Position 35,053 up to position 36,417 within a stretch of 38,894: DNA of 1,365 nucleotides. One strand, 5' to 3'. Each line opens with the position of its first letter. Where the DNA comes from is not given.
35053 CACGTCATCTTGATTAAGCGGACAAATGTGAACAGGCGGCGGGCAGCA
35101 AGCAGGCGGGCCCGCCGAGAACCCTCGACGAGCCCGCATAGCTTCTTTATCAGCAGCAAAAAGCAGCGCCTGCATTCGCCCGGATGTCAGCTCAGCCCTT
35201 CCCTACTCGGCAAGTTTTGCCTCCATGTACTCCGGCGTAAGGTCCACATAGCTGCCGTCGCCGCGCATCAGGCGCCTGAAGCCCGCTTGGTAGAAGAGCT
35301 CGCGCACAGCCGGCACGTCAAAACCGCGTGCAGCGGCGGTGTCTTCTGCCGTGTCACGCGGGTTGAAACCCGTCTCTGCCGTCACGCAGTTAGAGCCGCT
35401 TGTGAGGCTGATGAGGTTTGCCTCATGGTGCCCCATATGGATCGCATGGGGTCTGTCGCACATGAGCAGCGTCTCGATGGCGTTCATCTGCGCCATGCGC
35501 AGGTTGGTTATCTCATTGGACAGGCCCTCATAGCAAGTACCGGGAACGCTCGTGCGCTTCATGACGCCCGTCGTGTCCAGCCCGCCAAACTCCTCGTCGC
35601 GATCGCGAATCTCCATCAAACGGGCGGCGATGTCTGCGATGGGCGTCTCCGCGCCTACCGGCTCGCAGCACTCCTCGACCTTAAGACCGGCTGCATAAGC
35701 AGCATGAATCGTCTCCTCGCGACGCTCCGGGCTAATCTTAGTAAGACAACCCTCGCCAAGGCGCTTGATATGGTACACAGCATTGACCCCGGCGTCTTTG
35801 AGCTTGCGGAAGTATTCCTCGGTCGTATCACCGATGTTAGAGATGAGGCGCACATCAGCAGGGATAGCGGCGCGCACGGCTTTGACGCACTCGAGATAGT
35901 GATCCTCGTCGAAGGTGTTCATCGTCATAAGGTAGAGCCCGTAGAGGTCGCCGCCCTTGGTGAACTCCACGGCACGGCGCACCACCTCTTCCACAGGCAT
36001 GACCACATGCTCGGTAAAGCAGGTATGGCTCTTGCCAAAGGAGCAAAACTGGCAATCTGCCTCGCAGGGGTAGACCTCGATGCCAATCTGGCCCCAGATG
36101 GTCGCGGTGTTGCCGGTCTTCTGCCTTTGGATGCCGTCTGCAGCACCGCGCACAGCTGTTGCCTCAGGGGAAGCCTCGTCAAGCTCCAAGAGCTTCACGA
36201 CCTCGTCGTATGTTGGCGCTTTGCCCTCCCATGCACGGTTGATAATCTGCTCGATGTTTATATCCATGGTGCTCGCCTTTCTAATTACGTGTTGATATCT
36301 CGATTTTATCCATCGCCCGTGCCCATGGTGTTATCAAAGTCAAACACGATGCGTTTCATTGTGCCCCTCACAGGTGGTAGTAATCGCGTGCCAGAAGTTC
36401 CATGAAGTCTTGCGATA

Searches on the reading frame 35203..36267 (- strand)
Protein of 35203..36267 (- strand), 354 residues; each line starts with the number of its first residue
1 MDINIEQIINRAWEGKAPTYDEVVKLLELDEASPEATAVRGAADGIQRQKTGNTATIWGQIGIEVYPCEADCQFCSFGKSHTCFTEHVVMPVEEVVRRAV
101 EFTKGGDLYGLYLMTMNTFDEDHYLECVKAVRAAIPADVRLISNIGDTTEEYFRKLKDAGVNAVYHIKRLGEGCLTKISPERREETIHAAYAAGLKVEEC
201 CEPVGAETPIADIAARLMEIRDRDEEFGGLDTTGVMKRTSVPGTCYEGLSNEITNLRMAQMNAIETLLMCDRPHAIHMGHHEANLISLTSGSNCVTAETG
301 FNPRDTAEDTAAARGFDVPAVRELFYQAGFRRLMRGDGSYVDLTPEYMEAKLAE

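Call 35: search_protein_families(library=ncbifam, proteins=[window:35203-36267:-], max_evalue=0.00001)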
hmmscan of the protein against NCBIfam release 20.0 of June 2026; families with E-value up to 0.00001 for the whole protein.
window:35203-36267:- (354 aa): 4 families
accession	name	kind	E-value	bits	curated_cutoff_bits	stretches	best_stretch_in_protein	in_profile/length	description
TIGR00433.2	bioB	equivalog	3.3e-08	33.1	225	1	20-201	5-188/307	biotin synthase BioB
NF005609.0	PRK07360.1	equivalog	3.5e-08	32.6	426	1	4-164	7-178/374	7,8-didemethyl-8-hydroxy-5-deazariboflavin synthase subunit CofH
TIGR03551.1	F420_cofH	equivalog_domain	4e-07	29.2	374.1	1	27-163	7-154/345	5-amino-6-(D-ribitylamino)uracil--L-tyrosine 4-hydroxyphenyl transferase CofH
TIGR03910.1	pyrrolys_PylB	equivalog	1.6e-06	27.3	348.2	1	3-296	3-297/347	methylornithine synthase PylB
